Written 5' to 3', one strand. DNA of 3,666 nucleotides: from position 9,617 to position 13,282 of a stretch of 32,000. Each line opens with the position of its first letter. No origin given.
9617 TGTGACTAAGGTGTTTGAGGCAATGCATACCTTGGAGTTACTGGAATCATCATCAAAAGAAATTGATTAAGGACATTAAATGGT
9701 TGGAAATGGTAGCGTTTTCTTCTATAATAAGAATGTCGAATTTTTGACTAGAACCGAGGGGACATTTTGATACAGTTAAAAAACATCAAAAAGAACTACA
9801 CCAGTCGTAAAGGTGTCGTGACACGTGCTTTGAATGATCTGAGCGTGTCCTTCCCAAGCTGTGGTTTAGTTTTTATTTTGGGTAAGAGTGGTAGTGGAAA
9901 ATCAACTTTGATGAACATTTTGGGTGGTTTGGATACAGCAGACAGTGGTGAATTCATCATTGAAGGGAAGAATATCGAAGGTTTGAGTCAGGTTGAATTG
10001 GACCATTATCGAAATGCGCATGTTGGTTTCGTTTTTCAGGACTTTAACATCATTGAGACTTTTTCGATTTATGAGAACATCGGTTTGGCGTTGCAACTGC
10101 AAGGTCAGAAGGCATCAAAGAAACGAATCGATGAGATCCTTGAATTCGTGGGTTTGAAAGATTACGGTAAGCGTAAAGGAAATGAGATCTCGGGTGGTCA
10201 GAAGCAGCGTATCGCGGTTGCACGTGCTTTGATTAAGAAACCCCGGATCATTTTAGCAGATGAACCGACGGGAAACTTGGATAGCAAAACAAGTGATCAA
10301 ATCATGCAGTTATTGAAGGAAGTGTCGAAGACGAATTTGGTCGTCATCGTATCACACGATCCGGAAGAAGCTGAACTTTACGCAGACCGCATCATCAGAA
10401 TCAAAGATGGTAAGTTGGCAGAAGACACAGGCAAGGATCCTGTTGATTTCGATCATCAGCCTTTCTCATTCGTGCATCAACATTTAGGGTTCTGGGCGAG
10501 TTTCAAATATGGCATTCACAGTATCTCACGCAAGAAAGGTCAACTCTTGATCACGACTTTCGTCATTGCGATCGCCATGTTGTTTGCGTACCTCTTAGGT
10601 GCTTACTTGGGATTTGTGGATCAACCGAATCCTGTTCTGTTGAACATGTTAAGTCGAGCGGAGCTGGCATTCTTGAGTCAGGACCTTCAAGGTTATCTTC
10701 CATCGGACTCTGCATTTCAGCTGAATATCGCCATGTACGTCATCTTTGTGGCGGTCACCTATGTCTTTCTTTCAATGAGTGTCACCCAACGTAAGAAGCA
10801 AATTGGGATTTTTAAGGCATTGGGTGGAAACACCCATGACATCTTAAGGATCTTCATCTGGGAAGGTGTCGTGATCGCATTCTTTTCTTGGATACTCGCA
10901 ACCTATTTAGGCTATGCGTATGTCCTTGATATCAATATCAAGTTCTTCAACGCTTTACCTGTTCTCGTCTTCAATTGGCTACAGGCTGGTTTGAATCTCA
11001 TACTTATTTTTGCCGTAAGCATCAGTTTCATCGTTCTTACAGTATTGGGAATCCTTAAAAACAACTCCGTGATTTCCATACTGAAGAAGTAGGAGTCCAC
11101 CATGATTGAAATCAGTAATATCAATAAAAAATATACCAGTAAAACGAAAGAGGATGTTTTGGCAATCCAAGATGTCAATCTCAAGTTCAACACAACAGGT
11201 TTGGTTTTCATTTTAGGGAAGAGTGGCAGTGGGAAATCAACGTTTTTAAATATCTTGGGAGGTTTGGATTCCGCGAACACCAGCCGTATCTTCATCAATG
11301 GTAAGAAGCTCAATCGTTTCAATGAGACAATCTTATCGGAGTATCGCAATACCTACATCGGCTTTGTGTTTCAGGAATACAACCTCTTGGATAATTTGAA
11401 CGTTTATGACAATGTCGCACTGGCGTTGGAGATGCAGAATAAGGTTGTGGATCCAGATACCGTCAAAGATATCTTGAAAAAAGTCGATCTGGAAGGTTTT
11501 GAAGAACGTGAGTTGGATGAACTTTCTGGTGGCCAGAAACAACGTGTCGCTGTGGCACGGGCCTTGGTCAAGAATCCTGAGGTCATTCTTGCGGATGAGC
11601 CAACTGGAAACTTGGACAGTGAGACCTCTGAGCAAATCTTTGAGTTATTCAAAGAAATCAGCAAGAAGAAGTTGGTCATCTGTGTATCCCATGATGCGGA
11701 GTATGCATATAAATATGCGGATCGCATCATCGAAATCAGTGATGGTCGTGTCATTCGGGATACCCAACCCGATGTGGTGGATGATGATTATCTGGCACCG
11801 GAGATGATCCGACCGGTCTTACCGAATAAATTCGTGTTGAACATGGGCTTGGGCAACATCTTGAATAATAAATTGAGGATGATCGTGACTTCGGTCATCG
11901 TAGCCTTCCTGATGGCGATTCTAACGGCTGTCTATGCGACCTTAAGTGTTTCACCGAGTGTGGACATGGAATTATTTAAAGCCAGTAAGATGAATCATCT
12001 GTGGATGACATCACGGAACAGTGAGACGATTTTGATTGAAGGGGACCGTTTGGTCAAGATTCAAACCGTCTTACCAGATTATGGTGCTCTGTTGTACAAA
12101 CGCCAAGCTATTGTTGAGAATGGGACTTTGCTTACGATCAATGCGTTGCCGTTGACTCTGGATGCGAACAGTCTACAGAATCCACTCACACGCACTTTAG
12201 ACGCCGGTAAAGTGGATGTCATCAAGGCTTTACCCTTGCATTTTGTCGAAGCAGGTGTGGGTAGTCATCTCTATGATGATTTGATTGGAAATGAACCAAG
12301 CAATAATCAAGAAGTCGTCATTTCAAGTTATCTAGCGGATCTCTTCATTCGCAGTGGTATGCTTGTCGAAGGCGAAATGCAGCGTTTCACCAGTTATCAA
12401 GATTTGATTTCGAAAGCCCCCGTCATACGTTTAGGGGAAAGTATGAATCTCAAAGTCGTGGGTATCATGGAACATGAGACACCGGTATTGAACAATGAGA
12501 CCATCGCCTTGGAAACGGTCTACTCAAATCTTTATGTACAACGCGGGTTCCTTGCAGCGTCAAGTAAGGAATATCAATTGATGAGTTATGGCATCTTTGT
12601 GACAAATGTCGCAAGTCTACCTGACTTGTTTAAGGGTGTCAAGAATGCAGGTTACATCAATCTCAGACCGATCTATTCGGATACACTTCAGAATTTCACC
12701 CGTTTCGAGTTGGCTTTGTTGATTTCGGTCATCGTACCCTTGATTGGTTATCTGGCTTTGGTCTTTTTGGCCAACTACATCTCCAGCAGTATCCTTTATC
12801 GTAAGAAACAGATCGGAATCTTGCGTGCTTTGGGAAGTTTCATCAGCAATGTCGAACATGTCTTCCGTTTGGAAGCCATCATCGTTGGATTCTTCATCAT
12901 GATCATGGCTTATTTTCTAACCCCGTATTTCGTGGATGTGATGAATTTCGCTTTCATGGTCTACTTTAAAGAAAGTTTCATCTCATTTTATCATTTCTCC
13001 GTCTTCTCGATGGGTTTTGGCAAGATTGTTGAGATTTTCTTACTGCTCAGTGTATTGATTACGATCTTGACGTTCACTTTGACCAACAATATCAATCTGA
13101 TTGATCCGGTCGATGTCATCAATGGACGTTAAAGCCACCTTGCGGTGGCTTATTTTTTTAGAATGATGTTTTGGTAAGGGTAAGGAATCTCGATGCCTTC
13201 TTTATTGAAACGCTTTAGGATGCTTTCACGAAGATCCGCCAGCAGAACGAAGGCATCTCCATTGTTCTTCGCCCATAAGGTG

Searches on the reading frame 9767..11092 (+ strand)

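Call 70: search_protein_families(library=pfam, proteins=[window:9767-11092:+], max_evalue=0.00001)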
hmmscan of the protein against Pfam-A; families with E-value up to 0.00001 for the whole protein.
window:9767-11092:+ (441 aa): 4 families
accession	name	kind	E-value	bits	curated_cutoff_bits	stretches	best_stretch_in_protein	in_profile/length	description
PF00005.33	ABC_tran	-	6.3e-31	108.2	25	1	22-168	1-136/137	ABC transporter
PF02687.27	FtsX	-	3.9e-11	43.5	25.5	1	322-432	6-118/120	FtsX-like permease C-terminal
PF02463.25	SMC_N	-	1.8e-08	34.5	40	1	33-213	25-212/220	RecF/RecN/SMC N terminal domain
PF13304.12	AAA_21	-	1.1e-06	29.4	27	0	107-200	198-301/304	AAA domain, putative AbiEii toxin, Type IV TA system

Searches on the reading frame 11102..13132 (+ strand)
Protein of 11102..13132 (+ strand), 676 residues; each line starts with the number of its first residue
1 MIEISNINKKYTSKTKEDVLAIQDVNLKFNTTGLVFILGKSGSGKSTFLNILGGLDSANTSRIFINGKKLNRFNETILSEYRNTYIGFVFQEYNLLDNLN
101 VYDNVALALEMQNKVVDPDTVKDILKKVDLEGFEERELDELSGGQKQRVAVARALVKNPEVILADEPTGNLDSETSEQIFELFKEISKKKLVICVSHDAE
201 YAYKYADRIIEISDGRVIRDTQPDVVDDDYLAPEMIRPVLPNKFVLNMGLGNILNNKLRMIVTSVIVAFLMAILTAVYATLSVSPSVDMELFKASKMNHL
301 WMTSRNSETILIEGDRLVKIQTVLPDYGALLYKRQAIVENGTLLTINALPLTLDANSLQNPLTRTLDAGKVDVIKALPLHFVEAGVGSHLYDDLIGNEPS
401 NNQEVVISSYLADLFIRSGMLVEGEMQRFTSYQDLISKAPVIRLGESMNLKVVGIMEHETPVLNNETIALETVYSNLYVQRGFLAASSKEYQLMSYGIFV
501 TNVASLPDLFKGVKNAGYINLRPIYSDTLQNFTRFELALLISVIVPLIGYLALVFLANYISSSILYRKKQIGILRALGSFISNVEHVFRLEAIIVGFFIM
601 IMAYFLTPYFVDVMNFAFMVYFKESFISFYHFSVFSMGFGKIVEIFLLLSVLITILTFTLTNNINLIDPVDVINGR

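Call 70: search_protein_families(library=pfam, proteins=[window:11102-13132:+], max_evalue=0.00001)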
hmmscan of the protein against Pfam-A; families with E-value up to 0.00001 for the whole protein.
window:11102-13132:+ (676 aa): 2 families
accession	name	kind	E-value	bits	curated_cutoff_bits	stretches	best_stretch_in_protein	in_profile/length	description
PF00005.33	ABC_tran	-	4.4e-31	108.7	25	1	23-168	2-136/137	ABC transporter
PF02463.25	SMC_N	-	1.8e-06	28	40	1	31-213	23-212/220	RecF/RecN/SMC N terminal domain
